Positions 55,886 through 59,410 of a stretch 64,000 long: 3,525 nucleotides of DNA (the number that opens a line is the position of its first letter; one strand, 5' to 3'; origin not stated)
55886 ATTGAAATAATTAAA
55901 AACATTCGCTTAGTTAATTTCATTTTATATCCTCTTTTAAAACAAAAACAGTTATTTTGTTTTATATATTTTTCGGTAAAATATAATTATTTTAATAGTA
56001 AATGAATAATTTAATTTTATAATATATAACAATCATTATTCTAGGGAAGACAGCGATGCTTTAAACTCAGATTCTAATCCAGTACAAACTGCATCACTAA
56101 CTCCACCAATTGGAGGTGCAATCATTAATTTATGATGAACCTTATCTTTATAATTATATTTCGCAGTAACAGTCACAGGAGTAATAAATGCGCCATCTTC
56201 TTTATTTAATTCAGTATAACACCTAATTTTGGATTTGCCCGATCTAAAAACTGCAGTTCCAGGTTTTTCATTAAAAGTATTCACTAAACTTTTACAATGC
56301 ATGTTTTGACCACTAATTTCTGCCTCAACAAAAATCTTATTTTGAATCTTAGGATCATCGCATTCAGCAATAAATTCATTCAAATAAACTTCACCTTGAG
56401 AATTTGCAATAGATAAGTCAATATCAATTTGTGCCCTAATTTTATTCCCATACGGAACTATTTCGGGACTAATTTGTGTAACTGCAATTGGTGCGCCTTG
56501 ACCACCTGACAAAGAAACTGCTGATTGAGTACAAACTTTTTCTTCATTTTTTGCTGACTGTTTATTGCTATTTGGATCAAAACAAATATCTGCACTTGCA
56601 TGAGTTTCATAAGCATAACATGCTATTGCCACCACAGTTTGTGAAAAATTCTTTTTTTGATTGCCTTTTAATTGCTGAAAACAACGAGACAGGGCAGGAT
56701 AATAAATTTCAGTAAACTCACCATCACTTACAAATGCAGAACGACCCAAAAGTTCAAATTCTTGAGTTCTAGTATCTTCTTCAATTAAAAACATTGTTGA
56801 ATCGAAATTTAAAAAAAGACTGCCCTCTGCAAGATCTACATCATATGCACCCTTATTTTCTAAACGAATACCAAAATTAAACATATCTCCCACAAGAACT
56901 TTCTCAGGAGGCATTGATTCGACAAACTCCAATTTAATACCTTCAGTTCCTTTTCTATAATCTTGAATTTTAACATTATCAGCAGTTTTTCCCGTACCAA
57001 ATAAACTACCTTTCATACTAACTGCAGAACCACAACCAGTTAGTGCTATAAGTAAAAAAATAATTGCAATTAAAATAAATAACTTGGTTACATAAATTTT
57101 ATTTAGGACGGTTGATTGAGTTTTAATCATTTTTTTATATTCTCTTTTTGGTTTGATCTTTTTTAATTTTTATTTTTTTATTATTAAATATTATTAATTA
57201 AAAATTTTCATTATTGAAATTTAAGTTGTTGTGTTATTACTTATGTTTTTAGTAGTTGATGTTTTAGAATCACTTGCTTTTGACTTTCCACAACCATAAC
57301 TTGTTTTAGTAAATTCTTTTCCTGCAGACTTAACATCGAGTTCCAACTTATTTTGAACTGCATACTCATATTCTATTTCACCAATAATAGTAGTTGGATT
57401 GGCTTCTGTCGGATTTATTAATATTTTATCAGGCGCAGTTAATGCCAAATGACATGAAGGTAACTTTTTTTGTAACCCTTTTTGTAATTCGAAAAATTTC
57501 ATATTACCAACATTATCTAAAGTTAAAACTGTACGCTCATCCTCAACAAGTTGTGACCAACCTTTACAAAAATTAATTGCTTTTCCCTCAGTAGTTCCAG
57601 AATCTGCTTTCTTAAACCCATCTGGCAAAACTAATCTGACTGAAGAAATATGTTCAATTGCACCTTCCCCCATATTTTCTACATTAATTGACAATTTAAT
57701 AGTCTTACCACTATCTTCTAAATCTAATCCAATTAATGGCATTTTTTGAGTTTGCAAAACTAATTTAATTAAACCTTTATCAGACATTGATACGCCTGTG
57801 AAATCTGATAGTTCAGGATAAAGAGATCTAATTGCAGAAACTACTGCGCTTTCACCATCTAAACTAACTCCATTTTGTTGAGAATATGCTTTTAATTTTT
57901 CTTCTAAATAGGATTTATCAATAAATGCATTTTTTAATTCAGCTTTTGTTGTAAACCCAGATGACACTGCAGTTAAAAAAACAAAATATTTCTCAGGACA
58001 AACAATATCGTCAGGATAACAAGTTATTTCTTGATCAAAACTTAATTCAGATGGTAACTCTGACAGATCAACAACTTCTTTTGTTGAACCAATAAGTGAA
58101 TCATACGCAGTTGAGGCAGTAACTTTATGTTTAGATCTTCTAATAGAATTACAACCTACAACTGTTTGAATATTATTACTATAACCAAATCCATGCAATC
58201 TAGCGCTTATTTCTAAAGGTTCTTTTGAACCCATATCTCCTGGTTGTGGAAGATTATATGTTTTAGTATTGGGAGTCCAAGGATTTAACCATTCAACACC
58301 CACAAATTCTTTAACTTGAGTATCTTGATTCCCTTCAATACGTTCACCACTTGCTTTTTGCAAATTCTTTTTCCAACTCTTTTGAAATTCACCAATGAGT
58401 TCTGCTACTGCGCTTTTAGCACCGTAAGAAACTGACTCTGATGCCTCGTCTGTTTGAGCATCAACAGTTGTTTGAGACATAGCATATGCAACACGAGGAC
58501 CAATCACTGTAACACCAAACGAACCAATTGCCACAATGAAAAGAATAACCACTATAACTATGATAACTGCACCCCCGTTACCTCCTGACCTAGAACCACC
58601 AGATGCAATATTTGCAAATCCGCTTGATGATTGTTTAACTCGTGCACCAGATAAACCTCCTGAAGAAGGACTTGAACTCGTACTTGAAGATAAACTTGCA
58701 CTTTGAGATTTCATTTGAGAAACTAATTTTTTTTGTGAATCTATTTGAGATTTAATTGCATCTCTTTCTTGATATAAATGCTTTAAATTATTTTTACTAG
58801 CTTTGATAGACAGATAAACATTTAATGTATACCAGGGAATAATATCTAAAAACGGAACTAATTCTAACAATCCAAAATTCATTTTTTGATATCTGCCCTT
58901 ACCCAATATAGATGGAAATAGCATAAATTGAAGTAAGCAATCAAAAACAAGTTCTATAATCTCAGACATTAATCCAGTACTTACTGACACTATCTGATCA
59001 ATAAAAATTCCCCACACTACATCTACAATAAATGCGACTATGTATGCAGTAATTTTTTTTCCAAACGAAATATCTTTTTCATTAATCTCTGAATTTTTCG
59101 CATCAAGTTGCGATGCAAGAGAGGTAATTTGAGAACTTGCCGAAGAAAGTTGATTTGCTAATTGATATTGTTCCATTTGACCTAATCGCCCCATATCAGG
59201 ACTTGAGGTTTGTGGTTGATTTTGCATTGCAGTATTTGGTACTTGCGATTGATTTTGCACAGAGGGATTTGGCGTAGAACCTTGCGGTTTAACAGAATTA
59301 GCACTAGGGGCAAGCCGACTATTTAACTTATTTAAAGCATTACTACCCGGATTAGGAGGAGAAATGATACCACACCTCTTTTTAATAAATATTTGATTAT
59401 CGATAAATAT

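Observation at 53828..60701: Co-oriented cluster of five envelope proteins including three tandem paralogous CARDB-like lipoproteins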

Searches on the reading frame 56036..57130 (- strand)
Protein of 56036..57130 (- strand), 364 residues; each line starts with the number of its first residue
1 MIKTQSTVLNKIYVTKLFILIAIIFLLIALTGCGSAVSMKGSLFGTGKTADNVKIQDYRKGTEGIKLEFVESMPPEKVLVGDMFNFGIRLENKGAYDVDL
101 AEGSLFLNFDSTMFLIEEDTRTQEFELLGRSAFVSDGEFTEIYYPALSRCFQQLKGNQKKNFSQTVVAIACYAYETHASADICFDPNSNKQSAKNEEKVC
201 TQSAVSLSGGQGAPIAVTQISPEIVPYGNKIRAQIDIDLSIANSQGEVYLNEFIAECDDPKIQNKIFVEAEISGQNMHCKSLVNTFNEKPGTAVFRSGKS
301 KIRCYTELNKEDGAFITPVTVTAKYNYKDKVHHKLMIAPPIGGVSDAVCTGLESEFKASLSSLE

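Call 3: search_protein_families(library=pfam, proteins=[window:56036-57130:-], max_evalue=1)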
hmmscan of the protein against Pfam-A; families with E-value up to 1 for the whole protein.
window:56036-57130:- (364 aa): 1 family
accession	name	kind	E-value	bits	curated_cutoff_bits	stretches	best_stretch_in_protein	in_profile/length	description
PF22803.1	GBD_Y3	-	0.98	10.5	28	1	279-322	2-44/92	Glycan binding domain Y3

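Call 10: search_protein_families(library=ncbifam, proteins=[window:56036-57130:-], max_evalue=1)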
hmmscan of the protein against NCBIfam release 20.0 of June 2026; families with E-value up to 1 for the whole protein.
window:56036-57130:- (364 aa): 3 families
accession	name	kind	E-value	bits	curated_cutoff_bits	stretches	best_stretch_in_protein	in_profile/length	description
NF058669.1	SCO2207_fam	exception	0.00023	21.2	250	1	178-232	129-179/228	SCO2207 family protein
NF047493.1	LB_053_fam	equivalog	0.24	10.5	200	1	68-108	15-55/273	LB_053 family protein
NF047847.2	SS_mature_LptM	equivalog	0.39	10.8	27.7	1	16-34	3-21/31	LPS translocon maturation chaperone LptM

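Call 11: find_homologous_proteins(query=window:56036-57130:-)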
Query window:56036-57130:- (364 aa): 19 proteins with E <= 0.001 among 4457 candidates.
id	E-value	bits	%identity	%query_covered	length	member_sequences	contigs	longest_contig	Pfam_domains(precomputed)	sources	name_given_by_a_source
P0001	3.1e-239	810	100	100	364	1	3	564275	-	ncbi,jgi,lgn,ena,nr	ncbi:hypothetical protein HN587_06125 [Candidatus Woesearchaeota archaeon]|jgi:hypothetical protein|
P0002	2.8e-22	97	30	80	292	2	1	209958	-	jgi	-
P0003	2.0e-20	91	29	77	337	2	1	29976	-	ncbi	-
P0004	4.0e-20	90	29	87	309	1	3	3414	-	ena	-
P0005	5.3e-20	90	29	88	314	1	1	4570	-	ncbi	-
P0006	1.6e-18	85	37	49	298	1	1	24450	-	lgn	-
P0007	8.4e-18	82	28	78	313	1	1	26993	-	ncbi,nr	ncbi:hypothetical protein GF327_03345 [Candidatus Woesearchaeota archaeon]|nr:hypothetical protein [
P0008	2.5e-17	81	26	88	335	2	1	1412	-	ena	-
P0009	3.6e-16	77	27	94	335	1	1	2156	-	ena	-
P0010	2.0e-14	71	28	78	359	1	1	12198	-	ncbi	-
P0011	6.6e-14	70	27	76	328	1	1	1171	-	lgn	-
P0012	2.3e-13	68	29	55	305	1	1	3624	-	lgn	-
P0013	8.4e-13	66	29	57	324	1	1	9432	-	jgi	jgi:hypothetical protein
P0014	3.3e-11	61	32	54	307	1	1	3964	-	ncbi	-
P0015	5.2e-10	57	25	87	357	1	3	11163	-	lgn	-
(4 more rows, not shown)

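Call 16: find_encoding_contigs(protein=P0002, flank=10000, max_places=2)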
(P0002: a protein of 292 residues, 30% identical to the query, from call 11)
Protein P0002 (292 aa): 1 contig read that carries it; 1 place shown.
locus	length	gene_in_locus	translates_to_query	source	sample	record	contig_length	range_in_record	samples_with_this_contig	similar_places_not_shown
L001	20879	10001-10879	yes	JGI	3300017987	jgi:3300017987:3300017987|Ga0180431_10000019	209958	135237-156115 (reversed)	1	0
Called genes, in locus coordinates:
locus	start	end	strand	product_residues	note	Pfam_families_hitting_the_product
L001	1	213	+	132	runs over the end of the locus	PF00467:KOW (weak)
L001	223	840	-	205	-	-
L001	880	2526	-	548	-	PF03484:B5, PF17759:tRNA_synthFbeta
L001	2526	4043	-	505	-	PF01409:tRNA-synt_2d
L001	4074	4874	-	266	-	PF01978:TrmB, PF11495:TrmB_EBD_N (weak)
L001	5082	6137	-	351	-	PF26356:Pelota_N, PF03464:eRF1_2, PF03465:eRF1_3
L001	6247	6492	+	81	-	-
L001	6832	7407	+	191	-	-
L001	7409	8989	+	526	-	-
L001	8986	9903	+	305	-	-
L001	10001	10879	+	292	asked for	-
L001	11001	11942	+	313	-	-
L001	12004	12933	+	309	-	-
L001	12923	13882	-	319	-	PF13173:AAA_14 (faint), PF05496:RuvB_N, PF00004:AAA, PF13177:DNA_pol3_delta2 (weak), PF08542:Rep_fac_C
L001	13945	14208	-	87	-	PF05239:PRC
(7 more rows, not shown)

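Call 17: find_encoding_contigs(protein=P0007, flank=10000, max_places=2)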
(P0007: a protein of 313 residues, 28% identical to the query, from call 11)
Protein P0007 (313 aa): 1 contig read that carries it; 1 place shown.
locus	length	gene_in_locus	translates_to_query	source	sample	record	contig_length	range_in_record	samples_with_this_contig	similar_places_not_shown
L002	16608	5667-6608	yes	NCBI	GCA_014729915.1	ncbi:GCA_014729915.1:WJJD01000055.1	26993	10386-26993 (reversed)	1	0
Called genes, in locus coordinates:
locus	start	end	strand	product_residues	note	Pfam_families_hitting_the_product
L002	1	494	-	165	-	?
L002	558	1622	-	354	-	PF26356:Pelota_N, PF03464:eRF1_2, PF03465:eRF1_3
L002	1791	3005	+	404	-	-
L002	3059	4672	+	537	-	-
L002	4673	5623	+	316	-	-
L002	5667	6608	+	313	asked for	-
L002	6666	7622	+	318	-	-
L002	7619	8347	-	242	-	-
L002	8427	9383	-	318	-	PF13173:AAA_14 (faint), PF05496:RuvB_N (weak), PF00004:AAA, PF13177:DNA_pol3_delta2, PF08542:Rep_fac_C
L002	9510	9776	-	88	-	PF05239:PRC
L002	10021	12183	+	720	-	-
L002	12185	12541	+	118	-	-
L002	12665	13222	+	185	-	-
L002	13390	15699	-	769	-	PF00437:T2SSE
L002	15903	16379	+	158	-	-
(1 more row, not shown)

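Call 71: find_encoding_contigs(protein=P0001, flank=10000, max_places=1)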
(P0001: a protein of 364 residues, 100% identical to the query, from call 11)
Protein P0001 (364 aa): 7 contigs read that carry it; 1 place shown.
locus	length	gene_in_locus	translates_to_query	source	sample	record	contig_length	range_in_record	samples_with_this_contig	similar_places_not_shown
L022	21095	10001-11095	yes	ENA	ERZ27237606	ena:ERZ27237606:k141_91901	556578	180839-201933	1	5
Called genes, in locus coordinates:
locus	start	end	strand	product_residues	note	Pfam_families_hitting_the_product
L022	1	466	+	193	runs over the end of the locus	-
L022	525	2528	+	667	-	-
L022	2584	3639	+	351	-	PF01515:PTA_PTB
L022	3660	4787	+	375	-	PF00871:Acetate_kinase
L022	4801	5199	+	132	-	-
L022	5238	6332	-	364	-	PF26356:Pelota_N, PF03464:eRF1_2, PF03465:eRF1_3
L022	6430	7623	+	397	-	-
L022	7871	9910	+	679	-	-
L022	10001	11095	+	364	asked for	-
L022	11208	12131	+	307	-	-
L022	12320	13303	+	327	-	-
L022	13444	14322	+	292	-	PF00892:EamA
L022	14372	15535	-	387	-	-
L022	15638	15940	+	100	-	-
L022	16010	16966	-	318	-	PF05496:RuvB_N (weak), PF00004:AAA, PF13177:DNA_pol3_delta2 (weak), PF08542:Rep_fac_C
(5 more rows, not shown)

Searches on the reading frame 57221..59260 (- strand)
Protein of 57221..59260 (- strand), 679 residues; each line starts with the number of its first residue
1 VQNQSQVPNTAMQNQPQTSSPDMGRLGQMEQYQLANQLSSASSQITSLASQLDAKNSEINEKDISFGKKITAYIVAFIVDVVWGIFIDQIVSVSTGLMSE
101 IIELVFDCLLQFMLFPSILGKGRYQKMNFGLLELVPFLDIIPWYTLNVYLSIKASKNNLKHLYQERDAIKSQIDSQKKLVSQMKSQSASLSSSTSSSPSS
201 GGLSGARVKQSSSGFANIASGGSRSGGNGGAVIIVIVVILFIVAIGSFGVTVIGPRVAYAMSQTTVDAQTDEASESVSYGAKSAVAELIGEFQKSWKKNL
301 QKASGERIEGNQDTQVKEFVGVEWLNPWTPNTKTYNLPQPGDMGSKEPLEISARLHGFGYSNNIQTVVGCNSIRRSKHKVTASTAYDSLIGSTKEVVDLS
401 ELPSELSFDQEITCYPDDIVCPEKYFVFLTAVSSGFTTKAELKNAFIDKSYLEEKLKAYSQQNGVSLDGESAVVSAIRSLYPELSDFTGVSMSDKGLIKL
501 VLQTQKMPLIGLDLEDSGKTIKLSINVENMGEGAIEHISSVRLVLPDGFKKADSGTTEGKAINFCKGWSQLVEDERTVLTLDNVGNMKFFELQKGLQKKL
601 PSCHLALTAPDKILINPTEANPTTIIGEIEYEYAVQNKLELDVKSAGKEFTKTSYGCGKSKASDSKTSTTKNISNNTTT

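Call 3: search_protein_families(library=pfam, proteins=[window:57221-59260:-], max_evalue=1)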
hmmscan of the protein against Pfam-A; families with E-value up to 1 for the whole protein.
window:57221-59260:- (679 aa): 2 families
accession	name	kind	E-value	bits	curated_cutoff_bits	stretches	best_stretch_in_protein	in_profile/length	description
PF25366.1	RUFY4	-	0.056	14.2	27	0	28-70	22-64/90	RUFY4-like domain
PF04228.19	Zn_peptidase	-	0.17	11.8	23.2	1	210-302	16-106/290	Putative neutral zinc metallopeptidase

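Call 10: search_protein_families(library=ncbifam, proteins=[window:57221-59260:-], max_evalue=1)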
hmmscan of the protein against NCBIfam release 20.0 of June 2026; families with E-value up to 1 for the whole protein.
window:57221-59260:- (679 aa): 2 families
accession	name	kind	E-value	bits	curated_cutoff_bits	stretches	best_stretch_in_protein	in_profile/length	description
NF008611.1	PRK11588.1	equivalog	0.0071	15.1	500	1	167-254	30-115/492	putative basic amino acid antiporter YfcC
NF050010.1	Zn_HExGHH_YpfJ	equivalog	0.052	13.1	250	1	223-305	20-102/285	KPN_02809 family neutral zinc metallopeptidase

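Call 19: find_homologous_proteins(query=window:57221-59260:-)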
Query window:57221-59260:- (679 aa): 1 proteins with E <= 0.001 among 8000 candidates.
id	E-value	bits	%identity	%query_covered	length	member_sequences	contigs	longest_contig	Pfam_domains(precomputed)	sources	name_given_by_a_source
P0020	0.0e+0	1486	100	100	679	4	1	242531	-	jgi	jgi:hypothetical protein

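Call 41: search_protein_families(library=pfam, alignment_id=A3, max_evalue=0.1)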
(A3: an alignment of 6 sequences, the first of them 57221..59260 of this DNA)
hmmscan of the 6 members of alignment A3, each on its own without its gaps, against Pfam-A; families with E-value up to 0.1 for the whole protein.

A. member 1, window:57221-59260:- (679 aa): 1 family
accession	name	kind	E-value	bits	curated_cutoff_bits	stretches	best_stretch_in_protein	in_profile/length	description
PF25366.1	RUFY4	-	0.056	14.2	27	0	28-70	22-64/90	RUFY4-like domain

B. families by the number of members that match (of 6 scanned): 6 families
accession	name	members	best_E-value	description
PF01832.25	Glucosaminidase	1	5.3e-15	Mannosyl-glycoprotein endo-beta-N-acetylglucosaminidase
PF11992.13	TgpA_N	1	0.0074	TgpA N-terminal domain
PF15418.12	DUF4625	1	0.017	Domain of unknown function (DUF4625)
PF25366.1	RUFY4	1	0.056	RUFY4-like domain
PF19745.5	FUT8_N_cat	1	0.057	Alpha-(1,6)-fucosyltransferase N- and catalytic domains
PF18179.6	SUa-2TM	1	0.082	SMODS- and Ubiquitin system-associated 2TM effector domain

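Call 55: search_protein_families(library=pfam, alignment_id=A5, max_evalue=0.01)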
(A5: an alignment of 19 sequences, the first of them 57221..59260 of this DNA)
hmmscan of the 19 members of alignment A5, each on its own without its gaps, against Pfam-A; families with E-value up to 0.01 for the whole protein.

A. member 1, window:57221-59260:- (679 aa): 0 families

B. families by the number of members that match (of 19 scanned): 17 families
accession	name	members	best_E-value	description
PF03961.19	FapA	2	0.0019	Flagellar Assembly Protein A beta solenoid domain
PF01832.25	Glucosaminidase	1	5.3e-15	Mannosyl-glycoprotein endo-beta-N-acetylglucosaminidase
PF13851.11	GAS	1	0.00025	Growth-arrest specific micro-tubule binding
PF01956.21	EMC3_TMCO1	1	0.00045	Integral membrane protein EMC3/TMCO1-like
PF02322.20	Cyt_bd_oxida_II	1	0.00066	Cytochrome bd terminal oxidase subunit II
PF13539.11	Peptidase_M15_4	1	0.00072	D-alanyl-D-alanine carboxypeptidase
PF04108.17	ATG17_like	1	0.0014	Autophagy protein ATG17-like domain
PF12795.12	MscS_porin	1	0.0017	Mechanosensitive ion channel porin domain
PF24319.2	DUF7491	1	0.0021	Coiled-coil region of unknown function (DUF7491)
PF13864.11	Enkurin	1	0.0023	Calmodulin-binding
PF00038.26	Filament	1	0.0034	Intermediate filament protein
PF05266.19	DUF724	1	0.0041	Protein of unknown function (DUF724)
PF09762.14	CCDC93_CC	1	0.0043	CCDC93 coiled-coil domain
PF15960.10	DUF4763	1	0.0051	Domain of unknown function (DUF4763)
PF06810.17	Phage_scaffold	1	0.0052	Phage capsid assembly scaffolding protein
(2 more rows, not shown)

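Call 60: search_solved_structures(query=A5, max_evalue=1)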
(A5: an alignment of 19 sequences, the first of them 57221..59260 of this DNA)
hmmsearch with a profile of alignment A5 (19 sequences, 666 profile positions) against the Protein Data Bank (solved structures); distinct sequences matched with E-value up to 1: 10.
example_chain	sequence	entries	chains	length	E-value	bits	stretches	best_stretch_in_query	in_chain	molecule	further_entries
29vf_O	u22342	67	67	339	0.013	17.4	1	42-97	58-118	TATA-box-binding protein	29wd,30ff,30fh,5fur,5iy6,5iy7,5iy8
6idf_B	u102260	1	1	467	0.043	15.6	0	99-238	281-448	Presenilin-1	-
8x52_B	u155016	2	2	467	0.047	15.5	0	99-238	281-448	Presenilin-1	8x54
5a63_B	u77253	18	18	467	0.064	15.1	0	99-238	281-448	Presenilin-1 | Presenilin-1 CTF12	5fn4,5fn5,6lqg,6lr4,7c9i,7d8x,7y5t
6iyc_B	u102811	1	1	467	0.064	15.1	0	99-238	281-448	Presenilin-1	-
5fn2_B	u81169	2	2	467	0.066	15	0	99-238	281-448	Presenilin-1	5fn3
5a1u_H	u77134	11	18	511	0.14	14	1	100-202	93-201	COATOMER SUBUNIT DELTA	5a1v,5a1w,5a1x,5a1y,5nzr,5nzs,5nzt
9nwm_A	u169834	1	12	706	0.62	11.8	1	31-108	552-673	Portal (Connector) protein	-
9ui1_A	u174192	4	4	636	0.64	11.8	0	200-273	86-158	Protein NRT1/ PTR FAMILY 2.10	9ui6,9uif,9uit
8oqz_B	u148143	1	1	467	0.68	11.7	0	99-238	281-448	Presenilin-1 CTF12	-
